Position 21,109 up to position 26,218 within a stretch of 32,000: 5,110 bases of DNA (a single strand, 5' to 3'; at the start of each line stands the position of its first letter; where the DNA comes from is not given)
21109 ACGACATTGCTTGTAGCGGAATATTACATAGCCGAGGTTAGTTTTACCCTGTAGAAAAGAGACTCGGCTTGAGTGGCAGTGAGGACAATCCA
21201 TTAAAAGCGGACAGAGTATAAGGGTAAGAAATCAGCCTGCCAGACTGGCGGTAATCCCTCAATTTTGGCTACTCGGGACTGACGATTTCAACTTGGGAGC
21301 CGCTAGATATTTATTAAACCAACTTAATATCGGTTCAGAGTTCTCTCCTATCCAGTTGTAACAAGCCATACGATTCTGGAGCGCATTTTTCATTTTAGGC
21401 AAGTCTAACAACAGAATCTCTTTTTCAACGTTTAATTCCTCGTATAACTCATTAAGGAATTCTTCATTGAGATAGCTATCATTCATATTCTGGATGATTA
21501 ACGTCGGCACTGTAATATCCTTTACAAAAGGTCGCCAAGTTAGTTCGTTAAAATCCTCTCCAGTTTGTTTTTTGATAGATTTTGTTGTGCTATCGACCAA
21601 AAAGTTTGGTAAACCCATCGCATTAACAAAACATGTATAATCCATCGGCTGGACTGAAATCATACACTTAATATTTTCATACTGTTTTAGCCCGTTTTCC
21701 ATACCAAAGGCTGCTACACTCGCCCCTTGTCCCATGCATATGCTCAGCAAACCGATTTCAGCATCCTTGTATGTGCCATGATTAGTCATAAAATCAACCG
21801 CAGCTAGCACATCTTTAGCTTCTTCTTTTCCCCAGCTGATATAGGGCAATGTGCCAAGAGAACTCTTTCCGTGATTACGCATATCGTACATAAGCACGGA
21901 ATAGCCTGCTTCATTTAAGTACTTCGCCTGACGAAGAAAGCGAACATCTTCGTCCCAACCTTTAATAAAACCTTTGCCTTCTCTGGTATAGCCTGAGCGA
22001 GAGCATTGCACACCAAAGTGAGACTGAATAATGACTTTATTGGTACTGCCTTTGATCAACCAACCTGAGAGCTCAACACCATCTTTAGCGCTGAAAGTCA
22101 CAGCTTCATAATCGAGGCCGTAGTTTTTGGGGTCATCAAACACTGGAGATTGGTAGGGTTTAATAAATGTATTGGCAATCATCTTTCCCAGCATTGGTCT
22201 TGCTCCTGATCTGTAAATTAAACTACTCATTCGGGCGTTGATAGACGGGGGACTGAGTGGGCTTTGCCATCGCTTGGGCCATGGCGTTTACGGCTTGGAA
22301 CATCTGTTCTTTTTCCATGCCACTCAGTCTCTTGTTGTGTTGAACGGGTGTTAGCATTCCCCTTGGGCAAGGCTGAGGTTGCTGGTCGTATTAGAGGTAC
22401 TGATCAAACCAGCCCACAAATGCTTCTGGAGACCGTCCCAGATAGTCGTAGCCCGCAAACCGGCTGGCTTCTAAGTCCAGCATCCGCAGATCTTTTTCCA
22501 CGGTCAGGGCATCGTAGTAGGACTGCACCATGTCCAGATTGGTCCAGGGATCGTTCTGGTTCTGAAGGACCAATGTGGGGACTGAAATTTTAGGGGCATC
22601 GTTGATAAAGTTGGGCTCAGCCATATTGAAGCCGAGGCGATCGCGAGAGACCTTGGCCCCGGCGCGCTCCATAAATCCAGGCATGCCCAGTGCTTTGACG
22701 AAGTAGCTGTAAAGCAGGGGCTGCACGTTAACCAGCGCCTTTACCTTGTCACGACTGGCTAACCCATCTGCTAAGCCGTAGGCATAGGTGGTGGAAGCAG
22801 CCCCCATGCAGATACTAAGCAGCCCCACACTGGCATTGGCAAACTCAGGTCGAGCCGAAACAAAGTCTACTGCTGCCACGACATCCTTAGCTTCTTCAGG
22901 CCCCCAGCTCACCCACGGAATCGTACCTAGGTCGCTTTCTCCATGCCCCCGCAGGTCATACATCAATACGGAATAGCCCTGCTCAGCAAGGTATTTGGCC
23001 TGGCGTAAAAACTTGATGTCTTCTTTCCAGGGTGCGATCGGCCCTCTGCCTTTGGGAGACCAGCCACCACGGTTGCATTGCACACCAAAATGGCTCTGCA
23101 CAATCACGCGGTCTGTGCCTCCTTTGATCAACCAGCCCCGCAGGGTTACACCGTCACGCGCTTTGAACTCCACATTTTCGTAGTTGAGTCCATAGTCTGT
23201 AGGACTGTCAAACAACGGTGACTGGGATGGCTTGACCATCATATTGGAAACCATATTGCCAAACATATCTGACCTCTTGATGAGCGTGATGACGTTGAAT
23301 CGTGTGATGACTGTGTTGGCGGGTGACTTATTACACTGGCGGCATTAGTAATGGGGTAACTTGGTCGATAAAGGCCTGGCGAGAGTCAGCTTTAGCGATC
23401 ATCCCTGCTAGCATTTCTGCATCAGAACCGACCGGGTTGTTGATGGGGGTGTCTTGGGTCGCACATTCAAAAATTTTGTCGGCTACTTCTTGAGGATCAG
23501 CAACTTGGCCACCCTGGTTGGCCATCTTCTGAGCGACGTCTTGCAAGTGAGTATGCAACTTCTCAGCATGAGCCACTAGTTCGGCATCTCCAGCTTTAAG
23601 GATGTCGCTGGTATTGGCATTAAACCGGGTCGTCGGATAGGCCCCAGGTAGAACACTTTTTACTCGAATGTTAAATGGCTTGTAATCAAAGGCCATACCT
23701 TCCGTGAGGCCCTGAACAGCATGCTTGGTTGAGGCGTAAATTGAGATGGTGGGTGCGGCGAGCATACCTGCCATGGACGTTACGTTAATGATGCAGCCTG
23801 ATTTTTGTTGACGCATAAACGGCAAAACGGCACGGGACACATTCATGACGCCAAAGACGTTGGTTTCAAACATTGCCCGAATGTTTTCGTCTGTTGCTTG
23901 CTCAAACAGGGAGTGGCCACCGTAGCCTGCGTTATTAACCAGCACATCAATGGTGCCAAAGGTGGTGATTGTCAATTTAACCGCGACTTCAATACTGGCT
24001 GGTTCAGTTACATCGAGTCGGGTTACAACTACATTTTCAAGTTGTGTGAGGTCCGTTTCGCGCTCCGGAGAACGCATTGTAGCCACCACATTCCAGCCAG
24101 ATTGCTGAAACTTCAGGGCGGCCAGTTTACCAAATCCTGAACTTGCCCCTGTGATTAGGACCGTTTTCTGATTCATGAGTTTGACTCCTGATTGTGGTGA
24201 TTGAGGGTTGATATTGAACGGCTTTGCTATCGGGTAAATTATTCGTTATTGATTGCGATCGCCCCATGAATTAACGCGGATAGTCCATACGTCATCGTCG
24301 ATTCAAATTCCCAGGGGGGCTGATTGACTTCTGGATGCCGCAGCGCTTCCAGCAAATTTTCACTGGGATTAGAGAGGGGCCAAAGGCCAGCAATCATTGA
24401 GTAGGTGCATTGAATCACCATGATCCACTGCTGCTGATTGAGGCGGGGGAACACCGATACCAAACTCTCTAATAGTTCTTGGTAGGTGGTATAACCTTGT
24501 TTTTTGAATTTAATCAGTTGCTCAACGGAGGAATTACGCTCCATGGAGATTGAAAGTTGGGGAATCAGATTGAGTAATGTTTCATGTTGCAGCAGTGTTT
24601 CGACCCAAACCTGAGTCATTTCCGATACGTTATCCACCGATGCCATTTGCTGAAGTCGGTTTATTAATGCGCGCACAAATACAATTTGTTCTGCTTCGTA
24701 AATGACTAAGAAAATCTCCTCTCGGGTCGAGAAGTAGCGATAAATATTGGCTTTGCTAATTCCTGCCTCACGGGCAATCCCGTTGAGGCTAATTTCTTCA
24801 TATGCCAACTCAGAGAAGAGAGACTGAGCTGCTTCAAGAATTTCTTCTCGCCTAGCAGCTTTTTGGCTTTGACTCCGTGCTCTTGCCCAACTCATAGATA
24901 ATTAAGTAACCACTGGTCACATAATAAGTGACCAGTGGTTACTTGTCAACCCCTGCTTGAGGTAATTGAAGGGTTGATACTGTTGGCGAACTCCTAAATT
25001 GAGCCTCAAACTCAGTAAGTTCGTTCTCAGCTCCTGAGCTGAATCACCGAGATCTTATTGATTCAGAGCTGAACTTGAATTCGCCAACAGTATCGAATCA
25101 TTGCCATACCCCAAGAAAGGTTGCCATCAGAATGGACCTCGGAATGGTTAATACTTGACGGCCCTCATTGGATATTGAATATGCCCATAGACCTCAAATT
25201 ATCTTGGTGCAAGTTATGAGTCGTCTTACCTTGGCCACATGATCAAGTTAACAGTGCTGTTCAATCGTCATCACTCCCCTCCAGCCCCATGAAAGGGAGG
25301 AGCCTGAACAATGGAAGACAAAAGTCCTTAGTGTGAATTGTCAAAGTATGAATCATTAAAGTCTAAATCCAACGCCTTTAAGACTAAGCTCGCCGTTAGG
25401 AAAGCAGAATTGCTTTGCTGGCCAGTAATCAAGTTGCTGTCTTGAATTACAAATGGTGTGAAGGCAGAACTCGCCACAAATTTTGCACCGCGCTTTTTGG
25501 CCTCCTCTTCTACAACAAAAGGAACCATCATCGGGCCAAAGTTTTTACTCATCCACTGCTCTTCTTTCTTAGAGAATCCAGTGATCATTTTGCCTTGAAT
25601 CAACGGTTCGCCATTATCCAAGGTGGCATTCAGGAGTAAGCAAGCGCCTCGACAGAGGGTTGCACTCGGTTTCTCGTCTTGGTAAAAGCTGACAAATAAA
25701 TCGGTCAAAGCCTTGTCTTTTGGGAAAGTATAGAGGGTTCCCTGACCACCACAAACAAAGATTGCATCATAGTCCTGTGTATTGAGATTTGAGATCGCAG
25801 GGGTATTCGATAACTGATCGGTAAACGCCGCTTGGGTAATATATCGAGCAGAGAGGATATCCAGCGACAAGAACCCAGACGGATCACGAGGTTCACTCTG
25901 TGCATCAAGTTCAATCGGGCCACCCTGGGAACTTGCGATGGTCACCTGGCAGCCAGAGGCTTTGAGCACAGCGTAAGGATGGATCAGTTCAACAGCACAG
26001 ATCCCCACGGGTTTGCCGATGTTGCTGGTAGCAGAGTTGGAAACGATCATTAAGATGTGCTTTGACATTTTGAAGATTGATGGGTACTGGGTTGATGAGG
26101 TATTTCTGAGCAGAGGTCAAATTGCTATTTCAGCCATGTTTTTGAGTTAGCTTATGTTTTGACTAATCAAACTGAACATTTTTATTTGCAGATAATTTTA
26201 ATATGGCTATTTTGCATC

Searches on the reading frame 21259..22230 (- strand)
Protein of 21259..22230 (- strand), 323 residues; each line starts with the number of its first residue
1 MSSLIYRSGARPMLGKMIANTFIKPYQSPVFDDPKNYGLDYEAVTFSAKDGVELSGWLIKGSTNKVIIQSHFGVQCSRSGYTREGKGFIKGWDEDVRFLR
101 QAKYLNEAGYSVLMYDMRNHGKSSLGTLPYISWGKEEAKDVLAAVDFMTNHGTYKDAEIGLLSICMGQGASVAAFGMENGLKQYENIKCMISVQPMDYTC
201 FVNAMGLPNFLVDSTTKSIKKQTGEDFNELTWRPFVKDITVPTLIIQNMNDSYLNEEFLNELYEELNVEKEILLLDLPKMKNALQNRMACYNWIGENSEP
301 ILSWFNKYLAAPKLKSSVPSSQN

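Call 64: search_protein_families(library=pfam, proteins=[window:21259-22230:-], max_evalue=0.0001)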
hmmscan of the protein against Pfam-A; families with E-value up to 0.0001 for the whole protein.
window:21259-22230:- (323 aa): 2 families
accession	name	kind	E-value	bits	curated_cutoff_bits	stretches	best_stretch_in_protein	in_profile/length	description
PF12146.15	Hydrolase_4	-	3.6e-08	33.5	27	1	97-196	19-110/239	Serine aminopeptidase, S33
PF00561.26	Abhydrolase_1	-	1.1e-05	25.6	25.8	0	98-167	16-79/245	alpha/beta hydrolase fold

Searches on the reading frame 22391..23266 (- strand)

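Call 64: search_protein_families(library=pfam, proteins=[window:22391-23266:-], max_evalue=0.0001)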
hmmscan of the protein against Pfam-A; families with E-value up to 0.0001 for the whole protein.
window:22391-23266:- (291 aa): 4 families
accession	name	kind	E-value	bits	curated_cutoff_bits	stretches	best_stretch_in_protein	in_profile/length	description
PF12146.15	Hydrolase_4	-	4.8e-12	46.1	27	1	87-185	21-111/239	Serine aminopeptidase, S33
PF00561.26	Abhydrolase_1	-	7e-07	29.6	25.8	1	88-184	18-103/245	alpha/beta hydrolase fold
PF02129.25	Peptidase_S15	-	1.4e-06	28.7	23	1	85-150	46-100/262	X-Pro dipeptidyl-peptidase (S15 family)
PF12697.13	Abhydrolase_6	-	2.3e-06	28.9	26.3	1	84-225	17-135/217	Alpha/beta hydrolase family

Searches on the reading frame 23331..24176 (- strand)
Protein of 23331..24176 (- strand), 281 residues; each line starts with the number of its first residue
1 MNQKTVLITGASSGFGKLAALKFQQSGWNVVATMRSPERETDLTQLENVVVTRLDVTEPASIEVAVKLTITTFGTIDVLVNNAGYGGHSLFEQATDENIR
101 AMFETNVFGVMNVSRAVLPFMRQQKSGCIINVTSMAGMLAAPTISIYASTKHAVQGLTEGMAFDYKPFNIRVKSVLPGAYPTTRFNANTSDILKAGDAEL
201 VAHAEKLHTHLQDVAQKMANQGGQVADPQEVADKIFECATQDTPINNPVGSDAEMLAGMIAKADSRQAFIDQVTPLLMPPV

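Call 64: search_protein_families(library=pfam, proteins=[window:23331-24176:-], max_evalue=0.0001)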
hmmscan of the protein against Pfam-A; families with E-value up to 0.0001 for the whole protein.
window:23331-24176:- (281 aa): 4 families
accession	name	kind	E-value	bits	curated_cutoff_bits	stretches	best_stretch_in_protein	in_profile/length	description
PF00106.31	adh_short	-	5.5e-51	173.3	26.6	1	4-187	1-189/195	short chain dehydrogenase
PF13561.12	adh_short_C2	-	7.4e-38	130.9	27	1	10-189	1-185/236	Enoyl-(Acyl carrier protein) reductase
PF08659.16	KR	-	1.4e-11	45.1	22.6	1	5-159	2-161/180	KR domain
PF13460.12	NAD_binding_10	-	1.2e-06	29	27.2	1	10-113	1-96/184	NAD(P)H-binding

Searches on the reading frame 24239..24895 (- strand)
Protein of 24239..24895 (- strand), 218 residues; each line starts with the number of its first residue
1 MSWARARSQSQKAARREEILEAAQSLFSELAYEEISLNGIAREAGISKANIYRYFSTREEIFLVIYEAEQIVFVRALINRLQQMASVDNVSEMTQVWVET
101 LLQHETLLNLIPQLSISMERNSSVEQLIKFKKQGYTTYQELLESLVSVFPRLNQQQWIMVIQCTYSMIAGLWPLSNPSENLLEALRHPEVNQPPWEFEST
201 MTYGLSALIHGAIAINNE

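Call 3: search_protein_families(library=pfam, proteins=[window:24239-24895:-], max_evalue=0.01)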
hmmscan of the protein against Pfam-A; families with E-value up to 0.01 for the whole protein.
window:24239-24895:- (218 aa): 3 families
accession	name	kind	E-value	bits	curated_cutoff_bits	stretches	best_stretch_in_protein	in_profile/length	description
PF17929.6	TetR_C_34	-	2e-35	121.9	26.3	1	93-211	2-120/120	Tetracyclin repressor-like, C-terminal domain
PF00440.29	TetR_N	-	9.5e-13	48.2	24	1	19-63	1-45/47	Bacterial regulatory proteins, tetR family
PF02796.21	HTH_7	-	0.0067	17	23.8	0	35-57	22-44/45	Helix-turn-helix domain of resolvase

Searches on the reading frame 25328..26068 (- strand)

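Call 3: search_protein_families(library=pfam, proteins=[window:25328-26068:-], max_evalue=0.01)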
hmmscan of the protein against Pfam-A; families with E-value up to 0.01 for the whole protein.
window:25328-26068:- (246 aa): 2 families
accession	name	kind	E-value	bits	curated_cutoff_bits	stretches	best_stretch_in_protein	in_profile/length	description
PF01965.30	DJ-1_PfpI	-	2.3e-14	54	26.6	1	26-230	14-163/165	DJ-1/PfpI family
PF17124.11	ThiJ_like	-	0.0003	21.1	30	1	25-151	8-144/186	ThiJ/PfpI family-like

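Call 8: search_protein_families(library=ncbifam, proteins=[window:25328-26068:-], max_evalue=0.001)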
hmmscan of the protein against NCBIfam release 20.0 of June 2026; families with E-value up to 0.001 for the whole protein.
window:25328-26068:- (246 aa): 4 families
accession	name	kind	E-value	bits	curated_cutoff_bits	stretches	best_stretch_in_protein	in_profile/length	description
NF003168.0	PRK04155.1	equivalog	1.5e-15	57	365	1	22-218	73-266/287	glyoxalase III HchA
TIGR01382.1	PfpI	subfamily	1.6e-12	47.3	139.05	1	25-153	12-115/169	DJ-1/PfpI/YhbO family deglycase/protease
NF040823.1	deglyc_PfpI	equivalog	1.9e-05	24.6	330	0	92-153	54-114/166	deglycase PfpI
TIGR01383.1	not_thiJ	equivalog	0.00018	21.3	131.25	0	86-176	50-135/180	DJ-1 family glyoxalase III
